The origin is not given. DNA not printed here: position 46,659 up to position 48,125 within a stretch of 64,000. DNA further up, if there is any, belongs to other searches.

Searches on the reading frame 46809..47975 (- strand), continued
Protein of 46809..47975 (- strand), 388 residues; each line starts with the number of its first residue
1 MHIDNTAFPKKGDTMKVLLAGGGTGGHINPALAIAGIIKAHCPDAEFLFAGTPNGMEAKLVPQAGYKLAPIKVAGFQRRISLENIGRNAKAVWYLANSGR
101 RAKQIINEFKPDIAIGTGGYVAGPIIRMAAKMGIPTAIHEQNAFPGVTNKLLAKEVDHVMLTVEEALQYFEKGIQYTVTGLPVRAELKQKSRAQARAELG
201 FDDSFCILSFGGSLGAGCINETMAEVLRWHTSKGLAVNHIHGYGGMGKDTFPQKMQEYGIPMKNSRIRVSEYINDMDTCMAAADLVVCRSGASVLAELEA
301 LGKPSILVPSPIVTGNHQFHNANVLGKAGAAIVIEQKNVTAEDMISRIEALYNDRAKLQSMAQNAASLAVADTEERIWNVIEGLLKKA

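Call 75: search_protein_families(library=ncbifam, proteins=[L028:7619-8659:+, L027:7754-8680:+], max_evalue=0.01)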
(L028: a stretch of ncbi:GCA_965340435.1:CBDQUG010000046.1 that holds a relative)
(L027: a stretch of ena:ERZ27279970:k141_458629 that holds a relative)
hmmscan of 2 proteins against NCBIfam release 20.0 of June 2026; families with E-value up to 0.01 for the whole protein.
L028:7619-8659:+ (347 aa): 3 families
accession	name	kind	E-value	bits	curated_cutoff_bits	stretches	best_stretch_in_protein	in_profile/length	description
TIGR00445.1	mraY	equivalog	2.1e-76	257.5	192.05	1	19-346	3-318/321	phospho-N-acetylmuramoyl-pentapeptide-transferase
NF053644.1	MraY_archaea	equivalog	4.5e-29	101.9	450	2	125-342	149-339/340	pseudomurein biosynthesis MraY family phospho-N-acetylmuramoyl-pentapeptide-transferase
TIGR02380.1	ECA_wecA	exception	4.1e-09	36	326.05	1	41-345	30-308/346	UDP-N-acetylglucosamine--undecaprenyl-phosphate N-acetylglucosaminephosphotransferase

L027:7754-8680:+ (309 aa): 2 families
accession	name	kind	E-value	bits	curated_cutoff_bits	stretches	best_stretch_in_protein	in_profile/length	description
TIGR00445.1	mraY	equivalog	5.8e-07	29.3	192.05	1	201-250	201-250/321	phospho-N-acetylmuramoyl-pentapeptide-transferase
NF053644.1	MraY_archaea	equivalog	0.0077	15.6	450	1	188-256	218-285/340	pseudomurein biosynthesis MraY family phospho-N-acetylmuramoyl-pentapeptide-transferase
